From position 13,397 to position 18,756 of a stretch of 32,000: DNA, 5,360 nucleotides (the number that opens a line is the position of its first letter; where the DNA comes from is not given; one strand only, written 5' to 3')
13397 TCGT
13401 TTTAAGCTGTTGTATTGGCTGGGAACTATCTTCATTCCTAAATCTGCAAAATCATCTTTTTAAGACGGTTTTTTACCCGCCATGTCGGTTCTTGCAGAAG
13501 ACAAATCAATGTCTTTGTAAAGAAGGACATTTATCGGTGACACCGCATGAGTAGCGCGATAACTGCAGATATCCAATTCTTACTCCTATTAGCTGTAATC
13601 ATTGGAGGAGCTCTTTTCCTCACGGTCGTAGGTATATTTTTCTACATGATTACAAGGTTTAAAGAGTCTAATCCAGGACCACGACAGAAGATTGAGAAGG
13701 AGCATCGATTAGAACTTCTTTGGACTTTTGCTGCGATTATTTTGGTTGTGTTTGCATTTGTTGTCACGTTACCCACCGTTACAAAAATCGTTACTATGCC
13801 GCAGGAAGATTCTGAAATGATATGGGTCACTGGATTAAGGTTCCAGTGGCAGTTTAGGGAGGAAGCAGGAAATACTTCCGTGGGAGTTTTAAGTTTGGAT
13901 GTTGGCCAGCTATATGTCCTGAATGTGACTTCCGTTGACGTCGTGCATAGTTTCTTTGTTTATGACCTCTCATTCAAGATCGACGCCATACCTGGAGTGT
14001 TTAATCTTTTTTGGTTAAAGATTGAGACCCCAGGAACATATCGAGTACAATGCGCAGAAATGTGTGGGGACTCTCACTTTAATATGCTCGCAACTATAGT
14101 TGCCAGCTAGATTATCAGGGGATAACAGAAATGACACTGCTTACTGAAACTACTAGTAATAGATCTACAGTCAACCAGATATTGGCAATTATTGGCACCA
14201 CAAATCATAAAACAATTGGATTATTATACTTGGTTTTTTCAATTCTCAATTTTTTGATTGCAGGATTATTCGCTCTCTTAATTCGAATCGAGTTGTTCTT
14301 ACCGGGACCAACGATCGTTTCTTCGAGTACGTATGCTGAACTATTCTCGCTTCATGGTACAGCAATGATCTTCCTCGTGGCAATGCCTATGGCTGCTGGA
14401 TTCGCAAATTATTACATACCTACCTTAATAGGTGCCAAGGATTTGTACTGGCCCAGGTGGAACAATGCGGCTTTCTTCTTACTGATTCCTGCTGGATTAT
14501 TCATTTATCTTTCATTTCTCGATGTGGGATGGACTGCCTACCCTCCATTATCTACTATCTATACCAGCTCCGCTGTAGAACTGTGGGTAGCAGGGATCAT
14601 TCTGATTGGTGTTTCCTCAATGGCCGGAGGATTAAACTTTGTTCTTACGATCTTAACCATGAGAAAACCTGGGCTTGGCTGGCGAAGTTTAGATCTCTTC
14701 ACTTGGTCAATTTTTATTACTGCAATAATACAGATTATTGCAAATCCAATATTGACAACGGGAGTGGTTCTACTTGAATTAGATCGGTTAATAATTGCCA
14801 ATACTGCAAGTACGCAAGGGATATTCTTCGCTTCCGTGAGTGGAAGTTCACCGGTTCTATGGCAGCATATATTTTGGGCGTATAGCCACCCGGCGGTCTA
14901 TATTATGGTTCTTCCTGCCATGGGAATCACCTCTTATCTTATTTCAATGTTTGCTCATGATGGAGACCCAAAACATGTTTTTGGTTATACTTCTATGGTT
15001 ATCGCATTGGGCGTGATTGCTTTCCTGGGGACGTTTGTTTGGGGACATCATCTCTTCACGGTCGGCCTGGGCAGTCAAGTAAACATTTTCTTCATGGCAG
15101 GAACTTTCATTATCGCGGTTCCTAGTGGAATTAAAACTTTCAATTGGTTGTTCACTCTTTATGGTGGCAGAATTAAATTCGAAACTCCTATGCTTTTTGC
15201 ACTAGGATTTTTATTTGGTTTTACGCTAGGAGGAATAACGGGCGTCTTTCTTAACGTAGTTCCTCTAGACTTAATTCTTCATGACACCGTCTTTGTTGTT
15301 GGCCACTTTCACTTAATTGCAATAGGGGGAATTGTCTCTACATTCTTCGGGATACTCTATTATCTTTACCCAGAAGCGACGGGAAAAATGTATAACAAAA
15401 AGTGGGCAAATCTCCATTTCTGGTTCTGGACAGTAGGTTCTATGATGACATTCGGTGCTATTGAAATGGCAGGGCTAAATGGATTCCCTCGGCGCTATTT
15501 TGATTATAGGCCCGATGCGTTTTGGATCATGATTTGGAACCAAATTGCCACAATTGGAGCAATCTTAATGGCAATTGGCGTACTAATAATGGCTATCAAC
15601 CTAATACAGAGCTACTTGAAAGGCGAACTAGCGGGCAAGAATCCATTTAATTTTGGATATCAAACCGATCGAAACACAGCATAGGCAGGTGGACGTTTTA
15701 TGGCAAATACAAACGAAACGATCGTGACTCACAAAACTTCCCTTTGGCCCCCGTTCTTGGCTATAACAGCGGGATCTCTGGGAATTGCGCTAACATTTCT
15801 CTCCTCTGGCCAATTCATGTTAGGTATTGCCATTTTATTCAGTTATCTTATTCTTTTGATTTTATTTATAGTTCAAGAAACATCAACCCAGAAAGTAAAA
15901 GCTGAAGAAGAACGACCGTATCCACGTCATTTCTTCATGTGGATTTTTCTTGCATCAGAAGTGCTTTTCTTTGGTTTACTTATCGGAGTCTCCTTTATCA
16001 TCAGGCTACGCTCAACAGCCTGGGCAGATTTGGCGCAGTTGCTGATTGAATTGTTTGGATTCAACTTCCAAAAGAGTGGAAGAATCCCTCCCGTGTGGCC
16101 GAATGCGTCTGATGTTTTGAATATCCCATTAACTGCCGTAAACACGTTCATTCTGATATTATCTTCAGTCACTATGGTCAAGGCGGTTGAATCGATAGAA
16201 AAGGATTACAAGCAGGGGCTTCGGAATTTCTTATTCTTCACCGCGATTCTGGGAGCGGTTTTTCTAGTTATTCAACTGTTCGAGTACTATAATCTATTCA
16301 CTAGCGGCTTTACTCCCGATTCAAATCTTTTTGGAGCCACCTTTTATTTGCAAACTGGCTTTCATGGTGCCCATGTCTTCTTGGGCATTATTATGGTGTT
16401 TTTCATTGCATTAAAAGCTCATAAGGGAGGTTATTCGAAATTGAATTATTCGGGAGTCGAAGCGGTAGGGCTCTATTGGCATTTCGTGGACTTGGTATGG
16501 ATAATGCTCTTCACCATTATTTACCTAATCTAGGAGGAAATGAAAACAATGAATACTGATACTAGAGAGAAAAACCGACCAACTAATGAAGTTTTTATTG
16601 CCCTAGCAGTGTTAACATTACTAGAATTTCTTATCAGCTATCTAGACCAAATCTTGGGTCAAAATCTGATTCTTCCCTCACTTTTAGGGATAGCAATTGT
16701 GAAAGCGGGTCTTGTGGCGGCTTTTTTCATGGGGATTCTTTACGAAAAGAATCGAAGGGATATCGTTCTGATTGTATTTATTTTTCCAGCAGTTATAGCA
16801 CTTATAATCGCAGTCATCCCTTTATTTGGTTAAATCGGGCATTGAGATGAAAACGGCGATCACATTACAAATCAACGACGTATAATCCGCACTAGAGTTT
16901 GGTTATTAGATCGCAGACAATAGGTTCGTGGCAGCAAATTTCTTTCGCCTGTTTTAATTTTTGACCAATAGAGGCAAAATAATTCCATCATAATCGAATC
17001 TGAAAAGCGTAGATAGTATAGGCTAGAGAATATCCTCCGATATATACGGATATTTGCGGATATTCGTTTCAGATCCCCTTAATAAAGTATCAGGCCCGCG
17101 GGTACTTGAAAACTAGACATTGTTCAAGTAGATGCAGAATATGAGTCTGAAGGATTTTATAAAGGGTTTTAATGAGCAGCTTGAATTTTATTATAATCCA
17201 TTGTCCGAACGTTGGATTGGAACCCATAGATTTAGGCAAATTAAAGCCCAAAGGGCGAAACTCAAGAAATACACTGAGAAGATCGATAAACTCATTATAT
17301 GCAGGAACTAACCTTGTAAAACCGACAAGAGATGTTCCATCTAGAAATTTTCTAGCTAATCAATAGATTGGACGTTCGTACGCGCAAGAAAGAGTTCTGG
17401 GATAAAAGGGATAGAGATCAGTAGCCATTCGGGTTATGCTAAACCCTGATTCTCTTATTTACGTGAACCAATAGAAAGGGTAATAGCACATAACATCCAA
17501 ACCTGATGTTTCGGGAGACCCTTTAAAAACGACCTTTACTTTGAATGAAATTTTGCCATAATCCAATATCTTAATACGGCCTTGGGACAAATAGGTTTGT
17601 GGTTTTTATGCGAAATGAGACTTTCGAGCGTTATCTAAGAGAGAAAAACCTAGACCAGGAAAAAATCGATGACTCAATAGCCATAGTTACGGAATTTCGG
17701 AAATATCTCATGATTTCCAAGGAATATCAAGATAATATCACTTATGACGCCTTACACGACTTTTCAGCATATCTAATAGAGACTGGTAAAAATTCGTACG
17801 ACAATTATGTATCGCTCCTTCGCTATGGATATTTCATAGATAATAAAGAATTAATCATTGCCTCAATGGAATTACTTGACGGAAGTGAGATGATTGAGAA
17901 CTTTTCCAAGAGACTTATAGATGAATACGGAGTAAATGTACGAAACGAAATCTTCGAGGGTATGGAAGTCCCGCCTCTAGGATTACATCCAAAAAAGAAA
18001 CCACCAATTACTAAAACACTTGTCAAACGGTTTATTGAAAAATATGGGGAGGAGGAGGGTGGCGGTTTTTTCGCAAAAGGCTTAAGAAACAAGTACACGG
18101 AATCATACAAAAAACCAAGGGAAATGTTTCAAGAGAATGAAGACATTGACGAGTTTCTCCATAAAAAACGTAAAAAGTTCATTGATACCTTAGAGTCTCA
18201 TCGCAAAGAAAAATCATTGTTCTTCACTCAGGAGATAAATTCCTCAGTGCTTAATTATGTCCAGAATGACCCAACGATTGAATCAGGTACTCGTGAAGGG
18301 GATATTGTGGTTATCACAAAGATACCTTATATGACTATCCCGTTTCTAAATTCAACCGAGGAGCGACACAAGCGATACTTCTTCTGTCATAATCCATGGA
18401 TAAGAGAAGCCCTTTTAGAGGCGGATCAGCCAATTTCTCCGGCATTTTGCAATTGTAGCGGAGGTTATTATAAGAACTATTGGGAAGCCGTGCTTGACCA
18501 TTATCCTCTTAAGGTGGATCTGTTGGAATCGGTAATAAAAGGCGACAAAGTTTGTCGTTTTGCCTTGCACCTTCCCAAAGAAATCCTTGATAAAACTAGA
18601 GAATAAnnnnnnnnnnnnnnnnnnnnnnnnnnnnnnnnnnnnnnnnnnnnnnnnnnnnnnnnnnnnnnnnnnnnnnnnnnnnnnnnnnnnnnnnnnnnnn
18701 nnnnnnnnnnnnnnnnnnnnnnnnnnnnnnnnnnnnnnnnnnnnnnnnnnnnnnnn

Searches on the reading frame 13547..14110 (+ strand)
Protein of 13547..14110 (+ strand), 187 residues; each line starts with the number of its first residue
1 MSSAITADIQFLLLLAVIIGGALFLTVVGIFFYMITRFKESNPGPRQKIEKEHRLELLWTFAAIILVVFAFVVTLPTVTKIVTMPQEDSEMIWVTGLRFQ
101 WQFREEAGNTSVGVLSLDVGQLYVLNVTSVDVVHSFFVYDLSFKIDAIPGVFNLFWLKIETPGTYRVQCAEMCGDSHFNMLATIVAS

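Call 30: search_protein_families(library=pfam, proteins=[window:13547-14110:+], max_evalue=0.001)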
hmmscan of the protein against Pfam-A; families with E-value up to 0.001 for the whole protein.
window:13547-14110:+ (187 aa): 2 families
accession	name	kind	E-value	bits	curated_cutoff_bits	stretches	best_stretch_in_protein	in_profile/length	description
PF00116.26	COX2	-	4.2e-13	49.7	22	1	123-182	56-115/120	Cytochrome C oxidase subunit II, periplasmic domain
PF02790.20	COX2_TM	-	1.1e-05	26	22.8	1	2-71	12-83/88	Cytochrome C oxidase subunit II, transmembrane domain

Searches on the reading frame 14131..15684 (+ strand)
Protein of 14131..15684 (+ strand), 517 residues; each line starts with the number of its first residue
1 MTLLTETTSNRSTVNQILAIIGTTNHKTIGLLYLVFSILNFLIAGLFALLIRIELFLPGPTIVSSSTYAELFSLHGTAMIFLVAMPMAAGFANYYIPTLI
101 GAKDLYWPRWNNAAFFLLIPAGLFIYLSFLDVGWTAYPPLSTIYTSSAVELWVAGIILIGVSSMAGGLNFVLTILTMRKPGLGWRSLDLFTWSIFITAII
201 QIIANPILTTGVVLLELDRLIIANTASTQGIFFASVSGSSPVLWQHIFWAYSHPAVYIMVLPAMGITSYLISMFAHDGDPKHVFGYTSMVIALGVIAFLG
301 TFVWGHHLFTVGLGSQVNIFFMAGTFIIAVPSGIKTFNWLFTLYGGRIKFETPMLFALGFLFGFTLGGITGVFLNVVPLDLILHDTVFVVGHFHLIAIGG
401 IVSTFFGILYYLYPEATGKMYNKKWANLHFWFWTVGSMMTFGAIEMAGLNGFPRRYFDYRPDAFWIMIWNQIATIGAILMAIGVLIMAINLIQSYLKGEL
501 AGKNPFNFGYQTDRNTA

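Call 30: search_protein_families(library=pfam, proteins=[window:14131-15684:+], max_evalue=0.001)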
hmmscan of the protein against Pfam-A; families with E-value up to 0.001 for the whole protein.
window:14131-15684:+ (517 aa): 1 family
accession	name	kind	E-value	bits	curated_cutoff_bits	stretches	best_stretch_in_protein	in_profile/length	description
PF00115.25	COX1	-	2.2e-136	455.7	34.8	1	29-479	2-436/436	Cytochrome C and Quinol oxidase polypeptide I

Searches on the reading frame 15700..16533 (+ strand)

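Call 30: search_protein_families(library=pfam, proteins=[window:15700-16533:+], max_evalue=0.001)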
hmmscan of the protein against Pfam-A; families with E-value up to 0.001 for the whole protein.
window:15700-16533:+ (277 aa): 1 family
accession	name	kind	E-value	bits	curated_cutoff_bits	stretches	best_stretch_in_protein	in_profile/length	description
PF00510.24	COX3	-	3.9e-23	83.1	23.8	1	76-276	76-255/258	Cytochrome c oxidase subunit III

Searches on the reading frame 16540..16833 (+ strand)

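Call 30: search_protein_families(library=pfam, proteins=[window:16540-16833:+], max_evalue=0.001)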
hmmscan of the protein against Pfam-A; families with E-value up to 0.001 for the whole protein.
window:16540-16833:+ (97 aa): 1 family
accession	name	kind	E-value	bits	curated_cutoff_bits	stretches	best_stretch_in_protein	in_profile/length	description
PF03626.19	COX4_pro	-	1.1e-12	48.6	28.9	1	18-90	3-71/72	Prokaryotic Cytochrome C oxidase subunit IV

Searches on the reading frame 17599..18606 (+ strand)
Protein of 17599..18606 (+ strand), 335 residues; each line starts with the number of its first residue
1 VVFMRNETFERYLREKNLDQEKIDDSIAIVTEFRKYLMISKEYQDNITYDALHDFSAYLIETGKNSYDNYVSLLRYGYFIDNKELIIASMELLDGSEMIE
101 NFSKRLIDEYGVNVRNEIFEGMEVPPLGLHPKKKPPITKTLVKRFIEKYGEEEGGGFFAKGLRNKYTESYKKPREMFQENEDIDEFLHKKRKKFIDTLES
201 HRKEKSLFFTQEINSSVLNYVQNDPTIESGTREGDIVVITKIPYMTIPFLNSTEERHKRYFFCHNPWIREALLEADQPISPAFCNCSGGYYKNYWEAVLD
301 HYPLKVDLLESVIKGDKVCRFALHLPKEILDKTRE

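Call 5: search_protein_families(library=pfam, proteins=[window:17599-18606:+], max_evalue=0.01)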
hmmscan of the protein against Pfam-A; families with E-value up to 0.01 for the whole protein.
window:17599-18606:+ (335 aa): 1 family
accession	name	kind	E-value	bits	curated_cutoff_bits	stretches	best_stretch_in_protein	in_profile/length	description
PF19641.4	DUF6144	-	0.00046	20.6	28.8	1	257-323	113-174/181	Family of unknown function (DUF6144)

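Call 62: search_protein_families(library=ncbifam, proteins=[window:17599-18606:+], max_evalue=0.1)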
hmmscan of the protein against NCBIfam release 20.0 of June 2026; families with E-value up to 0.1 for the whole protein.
window:17599-18606:+ (335 aa): 0 families
